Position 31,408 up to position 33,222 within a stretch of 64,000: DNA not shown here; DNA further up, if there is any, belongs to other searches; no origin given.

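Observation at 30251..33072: Two-domain KaiC-like ATPase followed by three tandem paralogous small wHTH genes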

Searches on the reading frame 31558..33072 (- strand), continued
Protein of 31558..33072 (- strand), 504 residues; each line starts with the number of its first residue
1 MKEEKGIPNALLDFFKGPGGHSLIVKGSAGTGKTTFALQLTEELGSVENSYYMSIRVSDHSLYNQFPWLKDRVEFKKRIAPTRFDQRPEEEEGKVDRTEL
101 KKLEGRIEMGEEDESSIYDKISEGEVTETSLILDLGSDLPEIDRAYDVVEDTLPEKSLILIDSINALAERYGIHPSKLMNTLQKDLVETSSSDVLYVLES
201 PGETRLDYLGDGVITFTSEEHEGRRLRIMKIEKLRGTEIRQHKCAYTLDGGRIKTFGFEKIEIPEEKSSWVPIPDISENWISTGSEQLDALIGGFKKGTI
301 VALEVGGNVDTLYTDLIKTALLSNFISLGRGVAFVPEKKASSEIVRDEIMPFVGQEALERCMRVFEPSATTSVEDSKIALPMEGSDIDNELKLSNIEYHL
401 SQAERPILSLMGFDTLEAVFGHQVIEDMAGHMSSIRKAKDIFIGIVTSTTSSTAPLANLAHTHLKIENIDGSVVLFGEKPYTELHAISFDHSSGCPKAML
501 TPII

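Call 30: search_solved_structures(query=A2, max_evalue=0.1)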
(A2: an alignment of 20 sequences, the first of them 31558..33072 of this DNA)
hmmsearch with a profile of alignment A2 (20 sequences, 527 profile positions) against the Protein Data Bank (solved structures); distinct sequences matched with E-value up to 0.1: 39.
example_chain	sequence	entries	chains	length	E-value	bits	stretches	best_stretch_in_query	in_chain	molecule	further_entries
3k09_A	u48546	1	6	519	8.1e-06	27.6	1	231-317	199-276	Circadian clock protein kinase kaiC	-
8jon_A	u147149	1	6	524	1.5e-05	26.7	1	231-317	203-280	Circadian clock oscillator protein KaiC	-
7x1z_A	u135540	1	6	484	3.3e-05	25.6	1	231-317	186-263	Circadian clock oscillator protein KaiC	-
7x1y_A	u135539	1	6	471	3.3e-05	25.6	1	231-317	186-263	Circadian clock oscillator protein KaiC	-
4ijm_A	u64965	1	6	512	3.9e-05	25.3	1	231-317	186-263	Circadian clock protein kinase KaiC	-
7s65_A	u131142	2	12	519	4.9e-05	25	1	231-317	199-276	Circadian clock protein kinase KaiC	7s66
3jzm_A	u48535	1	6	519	6e-05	24.7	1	231-317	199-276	Circadian clock protein kinase kaiC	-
7dyk_A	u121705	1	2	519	6.1e-05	24.7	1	231-317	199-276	Circadian clock protein kinase KaiC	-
9ofh_A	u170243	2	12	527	6.2e-05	24.7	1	231-317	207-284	Circadian clock oscillator protein KaiC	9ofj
4dug_A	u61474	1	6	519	6.3e-05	24.6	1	231-317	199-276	Circadian clock protein kinase kaiC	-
1u9i_A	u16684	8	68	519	6.3e-05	24.6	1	231-317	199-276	KaiC | Circadian clock protein kinase kaiC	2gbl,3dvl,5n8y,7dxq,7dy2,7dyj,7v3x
3k0f_A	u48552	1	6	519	6.6e-05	24.6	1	231-317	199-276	Circadian clock protein kinase KaiC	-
1tf7_A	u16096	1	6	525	6.7e-05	24.6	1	231-317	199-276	KaiC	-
3s1a_A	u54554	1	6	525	6.8e-05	24.5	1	231-317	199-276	Circadian clock protein kinase kaiC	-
8wve_A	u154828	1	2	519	7.5e-05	24.4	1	231-317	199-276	Circadian clock oscillator protein KaiC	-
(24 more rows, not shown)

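Call 41: predict_structure(alignment_id=A2)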
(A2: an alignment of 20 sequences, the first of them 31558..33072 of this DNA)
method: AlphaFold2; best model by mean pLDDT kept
length: 504 residues; sequences in the alignment: 20
mean_pLDDT: 75.4   pTM: 0.71
mean pLDDT of the five models: 75.4, 74.6, 66.9, 65.7, 61.9
residues with pLDDT >= 90: 186; 70-90: 180; 50-70: 41; < 50: 97
segments of 3 or more residues with pLDDT < 50: 1-3, 55-62, 75-155
pLDDT, mean of each block of 10 residues (from residue 1): 65 83 85 82 62 51 49 47 29 30 31 29 28 31 35 55 75 78 77 79 69 90 90 83 84 77 82 94 94 94 92 92 96 93 92 95 83 71 81 88 95 93 90 93 94 95 93 91 91 88 87
secondary structure, 60 per line:
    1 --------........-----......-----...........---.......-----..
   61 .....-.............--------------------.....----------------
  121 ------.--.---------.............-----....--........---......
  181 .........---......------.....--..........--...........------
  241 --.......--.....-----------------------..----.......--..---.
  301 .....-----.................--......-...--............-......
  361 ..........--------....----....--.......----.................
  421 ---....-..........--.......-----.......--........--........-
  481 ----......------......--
elements in order: H9-16 E22-27 H33-43 E50-53 H59-65 H67-79 H100-104 H140-152 E158-161 H164-171 H175-189 E193-198 H205-209 E212-221 E224-234 E243-249 E252-256 H286-292 E300-305 H311-327 E330-335 H342-353 H355-361 E362-367 E379-382 H387-390 H393-399 E404-412 H413-420 H424-427 H429-438 E441-447 H453-459 E462-469 E472-479 E485-490 E497-502

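Call 49: fold_search(model_id=the predicted structure, library=pdb)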
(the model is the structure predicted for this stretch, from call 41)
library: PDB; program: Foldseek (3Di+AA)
matches with E <= 10: 1689; with E <= 0.001: 631
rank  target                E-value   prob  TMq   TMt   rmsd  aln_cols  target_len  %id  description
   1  7s65_B                3.1e-21  1.00  0.34  0.37  19.2       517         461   15  Compressed conformation of nighttime state KaiC (released 2021-09-22)
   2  4dug_D                1.5e-20  1.00  0.36  0.36  19.5       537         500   15  Crystal Structure of Circadian Clock Protein KaiC E318A Mutant (released 2012-03-14)
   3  3k0f_D                1.2e-19  1.00  0.34  0.35  19.8       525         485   14  Crystal structure of the phosphorylation-site double mutant T426A/T432A of the KaiC circadian clock protein (released 2010-03-31)
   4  7s66_A                1.4e-19  1.00  0.33  0.34  19.2       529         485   16  Extended conformation of nighttime state KaiC (released 2021-09-22)
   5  7s67_A                1.7e-19  1.00  0.35  0.37  20.1       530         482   14  Extended conformation of daytime state KaiC (released 2021-09-22)
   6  7x1y_A                1.7e-19  1.00  0.33  0.36  20.7       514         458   16  Structure of the phosphorylation-site double mutant S431A/T432A of the KaiC circadian clock protein (released 2023-04-26)
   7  4ijm_A                2.4e-19  1.00  0.36  0.36  19.6       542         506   15  Crystal structure of circadian clock protein KaiC A422V mutant (released 2013-02-13)
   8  7s65_A                2.4e-19  1.00  0.34  0.37  18.1       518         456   15  Compressed conformation of nighttime state KaiC (released 2021-09-22)
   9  8zn5_C                2.7e-19  1.00  0.36  0.38  19.5       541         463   15  Crystal Structure of Designed Clock Protein KaiC (released 2025-04-16)
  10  8zn7_B                3.0e-19  1.00  0.37  0.39  18.9       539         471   15  Crystal Structure of Designed Clock Protein KaiC (released 2025-04-16)
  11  8zn6_K                3.2e-19  1.00  0.34  0.37  19.3       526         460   15  Crystal Structure of Designed Clock Protein KaiC (released 2025-04-16)
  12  8zn7_C                3.4e-19  1.00  0.36  0.38  19.3       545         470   15  Crystal Structure of Designed Clock Protein KaiC (released 2025-04-16)
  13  8zn7_F                4.0e-19  1.00  0.34  0.37  19.7       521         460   15  Crystal Structure of Designed Clock Protein KaiC (released 2025-04-16)
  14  3k0c_C                4.2e-19  1.00  0.36  0.37  19.4       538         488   15  Crystal structure of the phosphorylation-site double mutant S431A/T432E of the KaiC circadian clock protein (released 2010-03-31)
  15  8zn6_I                4.5e-19  1.00  0.34  0.37  19.5       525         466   16  Crystal Structure of Designed Clock Protein KaiC (released 2025-04-16)
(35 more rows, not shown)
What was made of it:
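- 31558..33072 (-): GvpD-family two-domain RecA/KaiC-like ATPase, 504 aa. The N-domain has an intact Walker A and Walker B. The C-domain has lost the P-loop. Residues ~67-126 form an acidic, predicted-disordered insert containing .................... The AF2 model has pLDDT 75, and its best PDB match is two-domain KaiC at E 3e-21 (calls 41, 49).
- Closest known: Cyanobacterial circadian KaiC. Same: It is the best structural match to the predicted model (Foldseek E 3e-21 over both domains, call 49), with a double RecA-like domain architecture.
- The predicted fold is a two-domain KaiC (call 49).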

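Call 59: search_dna_similar(query=window:31558-33072:-, collection=plasmids, mode=protein, max_evalue=0.001, max_rows=15)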
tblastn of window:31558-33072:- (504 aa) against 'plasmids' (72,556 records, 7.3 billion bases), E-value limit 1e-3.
Records with a match: 18; places in all: 20; records where one place covers at least 80% of the query: 17.
Best place of each record, by identity: <60% 18.
By first word of the organism name: Halobacterium 16; Halogeometricum 1; Haloplanus 1.
By predicted mobility (MOB-suite, as given by PLSDB): non-mobilizable 18.
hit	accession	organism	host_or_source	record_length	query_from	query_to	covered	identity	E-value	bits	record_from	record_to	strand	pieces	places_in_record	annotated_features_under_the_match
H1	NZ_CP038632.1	Halobacterium salinarum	cell culture,DSM:3754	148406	7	504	99%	24.0%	2e-24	115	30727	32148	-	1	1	gvpD: gas vesicle protein GvpD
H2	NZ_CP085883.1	Halobacterium salinarum NRC-34001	Genome,Canadian salted buffalo hide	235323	7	504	99%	24.0%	2e-24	115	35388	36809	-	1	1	gvpD: gas vesicle protein GvpD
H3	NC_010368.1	Halobacterium salinarum NRC-34001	-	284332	7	504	99%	24.0%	2e-24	115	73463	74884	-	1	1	gvpD: gas vesicle protein GvpD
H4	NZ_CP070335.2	Halobacterium sp. BOL4-2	Salt,Salt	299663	7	504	99%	24.0%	2e-24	115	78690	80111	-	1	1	gvpD: gas vesicle protein GvpD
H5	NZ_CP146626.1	Halobacterium salinarum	-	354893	7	504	99%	24.0%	2e-24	115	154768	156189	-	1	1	gvpD: gas vesicle protein GvpD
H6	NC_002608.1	Halobacterium salinarum NRC-34001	-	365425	7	504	99%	24.0%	2e-24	115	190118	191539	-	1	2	gvpD: gas vesicle protein GvpD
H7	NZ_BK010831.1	Halobacterium salinarum NRC-34001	-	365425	7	504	99%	24.0%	2e-24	115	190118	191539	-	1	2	gvpD: gas vesicle protein GvpD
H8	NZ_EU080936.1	Halobacterium sp. GN101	-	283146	7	504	99%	24.0%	6e-25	116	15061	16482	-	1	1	gvpD: gas vesicle protein GvpD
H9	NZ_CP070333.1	Halobacterium sp. BOL4-2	Salt,Salt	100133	7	504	99%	24.0%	7e-25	116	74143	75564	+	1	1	gvpD: gas vesicle protein GvpD basic region 2 domain-containing protein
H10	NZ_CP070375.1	Halobacterium sp. GSL-19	Brine,Brine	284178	7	504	99%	24.0%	7e-25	116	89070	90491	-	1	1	gvpD: gas vesicle protein GvpD basic region 2 domain-containing protein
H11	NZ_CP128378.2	Halobacterium salinarum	-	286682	7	504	99%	24.0%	7e-25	116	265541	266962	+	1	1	gvpD: gas vesicle protein GvpD basic region 2 domain-containing protein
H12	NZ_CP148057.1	Halobacterium salinarum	Whole genome,Hypersaline lake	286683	7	504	99%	24.0%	7e-25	116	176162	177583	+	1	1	gvpD: gas vesicle protein GvpD basic region 2 domain-containing protein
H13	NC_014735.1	Halogeometricum borinquense DSM 11551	-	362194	1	504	100%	22.9%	3e-25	117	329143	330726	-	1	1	gas vesicle protein GvpD basic region 2 domain-containing protein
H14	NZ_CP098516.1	Haloplanus sp. GDY1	cell culture,salt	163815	7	504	99%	22.6%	3e-22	108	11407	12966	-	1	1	gas vesicle protein GvpD basic region 2 domain-containing protein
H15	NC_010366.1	Halobacterium salinarum NRC-34001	-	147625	7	504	99%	22.4%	2e-23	112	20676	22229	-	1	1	gvpD: gas vesicle protein GvpD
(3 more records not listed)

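Call 61: get_annotated_region(hit=H6, flank=2500)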
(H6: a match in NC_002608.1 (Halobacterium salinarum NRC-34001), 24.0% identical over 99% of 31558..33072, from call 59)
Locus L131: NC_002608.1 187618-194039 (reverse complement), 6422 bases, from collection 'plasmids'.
description: Halobacterium salinarum NRC-1 plasmid pNRC200, complete sequence
organism: Halobacterium salinarum NRC-34001 (NCBI taxid 64091)
taxonomy: Archaea; Euryarchaeota; Halobacteria; Halobacteriales; Halobacteriaceae; Halobacterium; Halobacterium salinarum; Halobacterium salinarum NRC-34001
host: -; source: -; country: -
typing (MOB-suite, as given by PLSDB): non-mobilizable; mating-pair formation MPF_T
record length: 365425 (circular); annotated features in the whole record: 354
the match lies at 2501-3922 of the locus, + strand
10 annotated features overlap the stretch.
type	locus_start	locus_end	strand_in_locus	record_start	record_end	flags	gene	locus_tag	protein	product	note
CDS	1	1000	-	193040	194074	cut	gvpN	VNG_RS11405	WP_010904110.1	gas vesicle protein GvpN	GO:0031412 - gas vesicle organization [Evidence IEA]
CDS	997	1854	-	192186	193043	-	gvpC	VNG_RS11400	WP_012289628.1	gas vesicle protein GvpC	-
CDS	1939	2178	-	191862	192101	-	gvpA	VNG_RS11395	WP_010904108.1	gas vesicle structural protein GvpA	-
CDS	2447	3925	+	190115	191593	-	gvpD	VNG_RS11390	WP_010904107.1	gas vesicle protein GvpD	-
CDS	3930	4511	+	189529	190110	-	gvpE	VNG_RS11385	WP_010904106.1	gas vesicle transcriptional activator GvpE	-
CDS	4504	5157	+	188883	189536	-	gvpF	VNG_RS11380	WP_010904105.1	gas vesicle protein GvpF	-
CDS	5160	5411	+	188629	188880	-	gvpG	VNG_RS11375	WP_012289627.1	gas vesicle protein GvpG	-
CDS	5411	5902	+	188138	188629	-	gvpH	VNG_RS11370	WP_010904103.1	gas vesicle protein GvpH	-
CDS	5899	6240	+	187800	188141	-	gvpI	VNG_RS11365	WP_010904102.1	gas vesicle protein GvpI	-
CDS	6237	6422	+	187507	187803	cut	gvpJ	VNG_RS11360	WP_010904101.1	gas vesicle protein GvpJ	-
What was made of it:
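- On GvpD as gas-vesicle regulator: Compare the pNRC200 locus L131 (call 61).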

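Call 64: search_protein_families(library=pfam, proteins=[L131:3930-4511:+, L131:2447-3925:+], max_evalue=1)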
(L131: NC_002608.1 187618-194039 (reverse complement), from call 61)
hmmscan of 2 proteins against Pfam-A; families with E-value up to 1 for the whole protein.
L131:3930-4511:+ (193 aa): 5 families
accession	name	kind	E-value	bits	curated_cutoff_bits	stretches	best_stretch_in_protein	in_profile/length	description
PF03551.20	PadR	-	1.8e-07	31.5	27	1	94-152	4-68/75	Transcriptional regulator PadR-like family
PF12840.13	HTH_20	-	0.00017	21.9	27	1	111-138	25-50/51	Helix-turn-helix domain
PF01475.25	FUR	-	0.015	15.9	23.1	1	115-159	38-82/121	Ferric uptake regulator family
PF24033.1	DUF7342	-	0.037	14.5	31.6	1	116-161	27-72/150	Family of unknown function (DUF7342)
PF01022.26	HTH_5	-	0.14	12.5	22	1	117-137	26-46/47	Bacterial regulatory protein, arsR family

L131:2447-3925:+ (492 aa): 6 families
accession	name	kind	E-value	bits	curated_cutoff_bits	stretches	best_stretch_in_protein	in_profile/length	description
PF20440.3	GvpD_bR2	-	8.1e-138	458.5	27.9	1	251-492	1-254/254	GvpD basic region 2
PF07088.17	GvpD_P-loop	-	1e-103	345.6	24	1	23-211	1-189/189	GvpD gas vesicle protein, P-loop domain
PF06745.19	ATPase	-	1.7e-12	47.6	26.6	2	173-229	159-221/231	KaiC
PF13191.12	AAA_16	-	0.0028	18.6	32.6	1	23-85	16-78/167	AAA ATPase domain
PF09848.15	SLFN-g3_helicase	-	0.23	11.1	24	1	34-56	3-25/354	Schlafen group 3, DNA/RNA helicase domain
PF05625.17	PAXNEB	-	0.23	10.9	28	1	259-280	16-37/366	PAXNEB protein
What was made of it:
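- On GvpD family (Pfam PF07088 GvpD_P-loop + PF20440 GvpD_bR2): True GvpD scores 346 and 459 bits (call 64), so this protein is a distant member.
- Closest known: GvpD-GvpE regulatory pair of haloarchaeal gas-vesicle clusters. Same: GvpE also contains a winged helix (PadR, call 64).
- GvpE itself scores as a PadR-type wHTH, 31.5 bits against a cut-off of 27 (call 64).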

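Call 67: search_protein_families(library=pfam, proteins=[L038:1696-2001:-, L038:2170-2478:-, L045:2026-2451:+, L035:4555-6015:+, L017:6717-7781:+, L043:11477-11839:-, L015:10718-13390:+], max_evalue=0.01)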
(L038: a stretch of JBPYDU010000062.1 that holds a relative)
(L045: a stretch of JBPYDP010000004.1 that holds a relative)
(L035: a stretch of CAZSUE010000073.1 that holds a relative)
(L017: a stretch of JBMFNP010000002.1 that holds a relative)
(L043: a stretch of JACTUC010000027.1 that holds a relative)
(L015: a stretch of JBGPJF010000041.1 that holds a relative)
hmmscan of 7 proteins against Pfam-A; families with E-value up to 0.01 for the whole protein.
L038:1696-2001:- (101 aa): 3 families
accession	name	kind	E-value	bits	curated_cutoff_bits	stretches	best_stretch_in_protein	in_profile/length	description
PF14947.12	HTH_45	-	3.8e-17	62.5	25.5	1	4-80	2-75/77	Winged helix-turn-helix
PF14277.12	DUF4364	-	0.00011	22.5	26.9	1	38-89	37-85/162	Domain of unknown function (DUF4364)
PF24033.1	DUF7342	-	0.009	16.4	31.6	1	6-81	3-74/150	Family of unknown function (DUF7342)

L038:2170-2478:- (102 aa): 1 family
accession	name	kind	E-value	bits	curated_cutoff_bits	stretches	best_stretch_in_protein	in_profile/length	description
PF14947.12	HTH_45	-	7.1e-13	48.8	25.5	1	11-90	2-75/77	Winged helix-turn-helix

L045:2026-2451:+ (141 aa): 5 families
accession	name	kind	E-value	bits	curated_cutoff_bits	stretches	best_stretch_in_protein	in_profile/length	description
PF13463.12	HTH_27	-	5.5e-06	27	22.2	1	15-74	1-66/68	Winged helix DNA-binding domain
PF17782.7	DprA_WH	-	0.00051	20.5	22.9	1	10-62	5-57/61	DprA winged helix domain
PF14947.12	HTH_45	-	0.0016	18.8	25.5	0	20-67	9-50/77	Winged helix-turn-helix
PF01978.25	TrmB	-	0.0023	18.2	25.6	1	15-71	6-63/68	Sugar-specific transcriptional regulator TrmB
PF24409.1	wHTH-PRTase_assc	-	0.0078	16.7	27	0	21-65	2-46/83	wHTH-PRTase associated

L035:4555-6015:+ (486 aa): 5 families
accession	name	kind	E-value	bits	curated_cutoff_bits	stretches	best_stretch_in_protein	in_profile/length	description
PF01047.28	MarR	-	4.2e-05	23.8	24.6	0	267-294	22-49/59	MarR family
PF13412.12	HTH_24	-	0.00067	19.6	21.9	0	260-293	15-48/48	Winged helix-turn-helix DNA-binding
PF13545.12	HTH_Crp_2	-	0.0011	19.4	27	0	264-303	24-67/70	Crp-like helix-turn-helix domain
PF06242.16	TrcR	-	0.0031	18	22.2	0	57-92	72-107/139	Transcriptional cell cycle regulator TrcR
PF13384.12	HTH_23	-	0.009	16.3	24.6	0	69-97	18-46/50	Homeodomain-like domain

L017:6717-7781:+ (354 aa): 1 family
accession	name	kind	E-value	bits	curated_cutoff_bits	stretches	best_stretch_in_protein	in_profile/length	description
PF13412.12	HTH_24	-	0.0001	22.2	21.9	1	25-52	19-46/48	Winged helix-turn-helix DNA-binding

L043:11477-11839:- (120 aa): 1 family
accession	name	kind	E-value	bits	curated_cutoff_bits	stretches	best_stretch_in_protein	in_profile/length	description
PF19027.5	DUF5752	-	1.5e-07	31.5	23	1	9-106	98-207/208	Family of unknown function (DUF5752)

L015:10718-13390:+ (890 aa): 2 families
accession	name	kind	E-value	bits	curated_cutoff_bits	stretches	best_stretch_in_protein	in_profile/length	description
PF18911.6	PKD_4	-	3.2e-15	56.4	27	1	310-384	1-74/85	PKD domain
PF00801.26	PKD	-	1.1e-12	48.2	23.5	1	319-392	4-79/80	PKD domain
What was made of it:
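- Linkage of an ATPase with small wHTH genes recurs with three unrelated wHTH families: PadR-like GvpE, this family, and HTH_45 (calls 64, 67).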

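Call 77: search_protein_families(library=padloc, proteins=[window:31558-33072:-], max_evalue=0.01)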
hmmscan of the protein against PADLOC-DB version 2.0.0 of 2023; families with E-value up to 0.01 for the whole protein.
window:31558-33072:- (504 aa): 2 families
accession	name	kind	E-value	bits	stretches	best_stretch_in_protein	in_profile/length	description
PDLC04475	PDC-M16A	-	0.0016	15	1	10-53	22-64/721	-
PDLC04476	PDC-M16A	-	0.0028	14.1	1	10-48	15-53/691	-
